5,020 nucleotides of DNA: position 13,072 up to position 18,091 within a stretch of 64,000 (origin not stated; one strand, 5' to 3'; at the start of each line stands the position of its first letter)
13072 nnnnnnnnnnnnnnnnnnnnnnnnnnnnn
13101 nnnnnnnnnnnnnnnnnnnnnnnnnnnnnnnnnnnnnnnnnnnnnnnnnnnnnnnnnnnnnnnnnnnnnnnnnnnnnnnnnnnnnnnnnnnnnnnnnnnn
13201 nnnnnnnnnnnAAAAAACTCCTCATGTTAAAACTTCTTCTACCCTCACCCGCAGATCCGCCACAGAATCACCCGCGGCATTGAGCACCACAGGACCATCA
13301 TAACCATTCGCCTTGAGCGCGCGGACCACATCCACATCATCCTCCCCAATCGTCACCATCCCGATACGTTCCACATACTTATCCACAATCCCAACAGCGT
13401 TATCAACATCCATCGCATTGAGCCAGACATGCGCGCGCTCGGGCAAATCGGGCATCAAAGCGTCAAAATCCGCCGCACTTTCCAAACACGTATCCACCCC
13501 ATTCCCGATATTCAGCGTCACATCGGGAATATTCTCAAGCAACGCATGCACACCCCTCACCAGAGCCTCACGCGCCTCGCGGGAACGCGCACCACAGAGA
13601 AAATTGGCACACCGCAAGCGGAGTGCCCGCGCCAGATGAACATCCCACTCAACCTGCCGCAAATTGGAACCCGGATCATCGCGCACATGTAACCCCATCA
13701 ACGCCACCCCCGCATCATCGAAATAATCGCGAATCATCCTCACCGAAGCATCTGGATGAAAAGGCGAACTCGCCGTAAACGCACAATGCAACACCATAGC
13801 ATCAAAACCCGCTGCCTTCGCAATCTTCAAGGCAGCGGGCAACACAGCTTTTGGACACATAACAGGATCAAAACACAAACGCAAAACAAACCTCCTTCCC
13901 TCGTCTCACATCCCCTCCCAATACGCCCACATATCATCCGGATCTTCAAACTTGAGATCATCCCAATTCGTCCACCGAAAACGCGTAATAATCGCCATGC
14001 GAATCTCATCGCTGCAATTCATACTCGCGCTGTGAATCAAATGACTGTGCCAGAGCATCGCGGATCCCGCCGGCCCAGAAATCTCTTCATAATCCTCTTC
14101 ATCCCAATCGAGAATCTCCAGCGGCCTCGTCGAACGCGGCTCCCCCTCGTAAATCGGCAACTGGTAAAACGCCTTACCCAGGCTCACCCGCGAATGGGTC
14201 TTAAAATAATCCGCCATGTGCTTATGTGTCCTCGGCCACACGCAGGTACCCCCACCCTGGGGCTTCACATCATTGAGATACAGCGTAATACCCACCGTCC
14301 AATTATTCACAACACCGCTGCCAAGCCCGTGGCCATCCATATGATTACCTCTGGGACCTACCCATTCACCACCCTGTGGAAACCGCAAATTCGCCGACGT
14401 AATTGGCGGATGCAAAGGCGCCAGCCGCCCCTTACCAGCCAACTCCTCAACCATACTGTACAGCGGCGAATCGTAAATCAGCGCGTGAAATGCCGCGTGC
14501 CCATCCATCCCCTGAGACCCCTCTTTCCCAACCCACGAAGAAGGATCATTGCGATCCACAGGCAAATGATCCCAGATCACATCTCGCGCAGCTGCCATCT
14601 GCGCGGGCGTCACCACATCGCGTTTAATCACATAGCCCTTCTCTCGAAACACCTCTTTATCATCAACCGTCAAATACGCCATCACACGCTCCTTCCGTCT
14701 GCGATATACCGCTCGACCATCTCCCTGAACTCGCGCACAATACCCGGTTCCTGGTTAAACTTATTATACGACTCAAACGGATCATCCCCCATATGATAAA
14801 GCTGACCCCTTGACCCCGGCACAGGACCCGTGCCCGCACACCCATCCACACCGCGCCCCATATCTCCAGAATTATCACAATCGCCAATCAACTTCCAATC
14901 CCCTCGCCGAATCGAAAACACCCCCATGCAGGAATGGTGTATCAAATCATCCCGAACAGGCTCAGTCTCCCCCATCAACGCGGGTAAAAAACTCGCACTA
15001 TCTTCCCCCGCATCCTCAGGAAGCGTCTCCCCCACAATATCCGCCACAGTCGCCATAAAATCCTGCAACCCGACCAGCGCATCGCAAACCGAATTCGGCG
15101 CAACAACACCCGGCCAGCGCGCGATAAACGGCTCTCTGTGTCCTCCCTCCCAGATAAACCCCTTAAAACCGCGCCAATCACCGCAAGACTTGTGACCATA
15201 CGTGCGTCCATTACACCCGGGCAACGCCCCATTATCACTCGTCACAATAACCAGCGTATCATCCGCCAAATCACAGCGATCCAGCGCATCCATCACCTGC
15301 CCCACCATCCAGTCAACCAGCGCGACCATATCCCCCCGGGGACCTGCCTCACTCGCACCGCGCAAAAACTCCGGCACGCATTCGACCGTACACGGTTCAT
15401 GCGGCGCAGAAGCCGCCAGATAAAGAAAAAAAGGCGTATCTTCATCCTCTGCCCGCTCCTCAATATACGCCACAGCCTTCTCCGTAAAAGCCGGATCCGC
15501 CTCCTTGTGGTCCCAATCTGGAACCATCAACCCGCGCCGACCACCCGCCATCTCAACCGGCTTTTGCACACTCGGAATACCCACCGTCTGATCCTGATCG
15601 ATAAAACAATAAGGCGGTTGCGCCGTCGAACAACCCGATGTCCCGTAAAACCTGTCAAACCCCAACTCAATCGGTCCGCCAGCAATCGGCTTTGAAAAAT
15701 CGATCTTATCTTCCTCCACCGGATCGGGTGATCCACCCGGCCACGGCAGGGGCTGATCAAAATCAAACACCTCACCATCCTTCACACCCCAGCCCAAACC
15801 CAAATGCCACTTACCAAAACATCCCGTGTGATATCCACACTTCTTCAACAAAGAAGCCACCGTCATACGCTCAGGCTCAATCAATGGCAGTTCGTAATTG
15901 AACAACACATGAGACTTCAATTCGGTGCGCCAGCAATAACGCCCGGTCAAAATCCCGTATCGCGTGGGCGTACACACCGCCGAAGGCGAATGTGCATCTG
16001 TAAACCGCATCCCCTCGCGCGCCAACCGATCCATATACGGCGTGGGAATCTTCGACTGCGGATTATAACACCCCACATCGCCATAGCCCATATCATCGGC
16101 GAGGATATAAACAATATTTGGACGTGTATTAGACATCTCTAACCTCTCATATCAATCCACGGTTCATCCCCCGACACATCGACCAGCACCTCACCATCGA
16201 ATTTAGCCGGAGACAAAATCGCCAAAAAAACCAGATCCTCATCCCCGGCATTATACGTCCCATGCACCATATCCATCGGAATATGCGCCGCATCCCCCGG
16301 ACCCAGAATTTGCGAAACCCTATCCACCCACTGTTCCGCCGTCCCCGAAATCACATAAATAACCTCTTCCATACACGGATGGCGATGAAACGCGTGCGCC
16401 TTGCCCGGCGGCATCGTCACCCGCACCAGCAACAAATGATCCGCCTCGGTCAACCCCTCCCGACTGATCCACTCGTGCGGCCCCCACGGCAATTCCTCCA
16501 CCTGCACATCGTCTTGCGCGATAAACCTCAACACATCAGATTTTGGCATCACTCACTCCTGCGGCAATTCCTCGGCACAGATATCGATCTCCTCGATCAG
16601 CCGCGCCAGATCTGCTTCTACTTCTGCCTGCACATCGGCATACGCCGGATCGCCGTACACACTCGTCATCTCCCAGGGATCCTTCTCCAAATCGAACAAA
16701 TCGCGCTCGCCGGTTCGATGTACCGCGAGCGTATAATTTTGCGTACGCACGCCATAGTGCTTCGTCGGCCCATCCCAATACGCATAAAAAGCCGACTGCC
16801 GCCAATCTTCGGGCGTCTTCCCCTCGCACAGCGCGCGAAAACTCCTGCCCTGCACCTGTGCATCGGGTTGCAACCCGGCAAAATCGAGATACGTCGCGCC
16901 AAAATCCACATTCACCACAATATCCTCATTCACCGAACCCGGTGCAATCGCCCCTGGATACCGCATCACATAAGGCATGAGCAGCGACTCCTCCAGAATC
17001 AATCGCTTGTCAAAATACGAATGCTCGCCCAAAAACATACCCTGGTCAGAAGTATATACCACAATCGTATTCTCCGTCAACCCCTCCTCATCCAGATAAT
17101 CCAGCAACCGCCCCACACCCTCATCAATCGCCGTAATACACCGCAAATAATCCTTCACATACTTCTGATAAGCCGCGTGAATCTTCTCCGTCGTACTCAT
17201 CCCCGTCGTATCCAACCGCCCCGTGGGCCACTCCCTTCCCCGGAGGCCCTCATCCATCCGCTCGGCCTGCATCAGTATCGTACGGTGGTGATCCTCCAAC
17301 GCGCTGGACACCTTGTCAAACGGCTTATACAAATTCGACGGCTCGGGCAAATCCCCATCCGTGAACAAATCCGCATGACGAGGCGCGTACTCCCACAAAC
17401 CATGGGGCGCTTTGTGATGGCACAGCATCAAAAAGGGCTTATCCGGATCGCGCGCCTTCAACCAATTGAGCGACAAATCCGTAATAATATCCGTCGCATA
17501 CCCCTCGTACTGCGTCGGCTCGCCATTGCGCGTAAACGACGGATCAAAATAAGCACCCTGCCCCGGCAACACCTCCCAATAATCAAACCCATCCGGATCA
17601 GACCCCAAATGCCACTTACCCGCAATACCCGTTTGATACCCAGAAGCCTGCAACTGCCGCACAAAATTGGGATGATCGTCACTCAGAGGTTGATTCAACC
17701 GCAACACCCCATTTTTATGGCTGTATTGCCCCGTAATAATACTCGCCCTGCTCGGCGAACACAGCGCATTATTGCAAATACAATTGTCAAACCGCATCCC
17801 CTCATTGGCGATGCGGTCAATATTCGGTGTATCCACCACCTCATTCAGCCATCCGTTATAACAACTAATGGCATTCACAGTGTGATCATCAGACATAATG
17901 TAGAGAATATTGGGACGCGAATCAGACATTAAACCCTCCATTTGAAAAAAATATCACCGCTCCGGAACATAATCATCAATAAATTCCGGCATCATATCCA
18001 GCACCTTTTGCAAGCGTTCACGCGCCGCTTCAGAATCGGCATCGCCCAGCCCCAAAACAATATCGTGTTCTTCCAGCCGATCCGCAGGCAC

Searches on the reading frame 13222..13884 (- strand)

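Call 17: search_protein_families(library=pfam, proteins=[window:13222-13884:-], max_evalue=0.001)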
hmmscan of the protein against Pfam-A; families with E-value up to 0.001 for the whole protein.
window:13222-13884:- (220 aa): 1 family
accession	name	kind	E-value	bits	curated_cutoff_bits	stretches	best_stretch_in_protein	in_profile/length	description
PF01261.30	AP_endonuc_2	-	4.1e-05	23.8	31.1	0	20-165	2-154/249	Xylose isomerase-like TIM barrel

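Call 39: search_protein_families(library=ncbifam, proteins=[window:13222-13884:-], max_evalue=0.01)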
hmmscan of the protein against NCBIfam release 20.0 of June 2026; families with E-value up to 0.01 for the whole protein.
window:13222-13884:- (220 aa): 0 families

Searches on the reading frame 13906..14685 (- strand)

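Call 3: search_protein_families(library=pfam, proteins=[window:13906-14685:-], max_evalue=0.01)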
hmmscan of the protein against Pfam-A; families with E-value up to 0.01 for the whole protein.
window:13906-14685:- (259 aa): 2 families
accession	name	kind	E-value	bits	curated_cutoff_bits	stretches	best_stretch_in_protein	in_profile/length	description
PF05721.19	PhyH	-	5.3e-12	46.9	22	1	13-231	1-213/213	Phytanoyl-CoA dioxygenase (PhyH)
PF13759.12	2OG-FeII_Oxy_5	-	0.00083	20.2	27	0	201-232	67-98/101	Putative 2OG-Fe(II) oxygenase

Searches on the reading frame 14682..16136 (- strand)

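Call 17: search_protein_families(library=pfam, proteins=[window:14682-16136:-], max_evalue=0.001)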
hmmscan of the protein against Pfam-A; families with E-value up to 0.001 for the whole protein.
window:14682-16136:- (484 aa): 3 families
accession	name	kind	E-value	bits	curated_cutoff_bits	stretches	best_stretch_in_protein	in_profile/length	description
PF00884.28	Sulfatase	-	4.3e-47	161.3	25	1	6-369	1-300/301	Sulfatase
PF16347.10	SGSH_C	-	1.9e-05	25.3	29.3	1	325-401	8-83/154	N-sulphoglucosamine sulphohydrolase, C-terminal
PF01663.27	Phosphodiest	-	2.6e-05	24.4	23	0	269-309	186-226/342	Type I phosphodiesterase / nucleotide pyrophosphatase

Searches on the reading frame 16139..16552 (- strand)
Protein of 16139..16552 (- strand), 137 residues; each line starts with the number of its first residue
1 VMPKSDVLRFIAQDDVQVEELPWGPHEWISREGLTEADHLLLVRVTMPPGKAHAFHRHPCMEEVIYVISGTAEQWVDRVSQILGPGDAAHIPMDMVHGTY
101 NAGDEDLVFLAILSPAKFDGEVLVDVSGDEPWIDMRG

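Call 17: search_protein_families(library=pfam, proteins=[window:16139-16552:-], max_evalue=0.001)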
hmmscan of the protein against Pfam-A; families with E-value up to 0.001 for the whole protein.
window:16139-16552:- (137 aa): 5 families
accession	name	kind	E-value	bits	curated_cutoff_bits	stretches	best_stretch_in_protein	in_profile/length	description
PF07883.17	Cupin_2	-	4.6e-18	65.1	27.2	1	44-112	2-69/70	Cupin domain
PF00190.28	Cupin_1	-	1.5e-06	28.3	22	1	40-115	33-115/151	Cupin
PF02311.25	AraC_binding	-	7.3e-06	26.2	21.1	1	48-128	11-90/135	AraC-like ligand binding domain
PF01050.24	MannoseP_isomer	-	1.9e-05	25.3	23.6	1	28-112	16-100/116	Mannose-6-phosphate isomerase C-terminal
PF02041.22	Auxin_BP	-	0.0007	19.8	21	0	45-114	49-127/167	Auxin binding protein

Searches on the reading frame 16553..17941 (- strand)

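Call 18: search_protein_families(library=pfam, proteins=[window:16553-17941:-], max_evalue=0.001)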
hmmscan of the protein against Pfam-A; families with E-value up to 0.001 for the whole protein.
window:16553-17941:- (462 aa): 3 families
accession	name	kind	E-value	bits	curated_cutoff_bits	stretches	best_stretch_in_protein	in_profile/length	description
PF00884.28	Sulfatase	-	2.2e-50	172.2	25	1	10-356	1-300/301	Sulfatase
PF16347.10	SGSH_C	-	1.7e-41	142.4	29.3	1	305-449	1-152/154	N-sulphoglucosamine sulphohydrolase, C-terminal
PF01663.27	Phosphodiest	-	1.3e-10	41.9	23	1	36-319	18-240/342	Type I phosphodiesterase / nucleotide pyrophosphatase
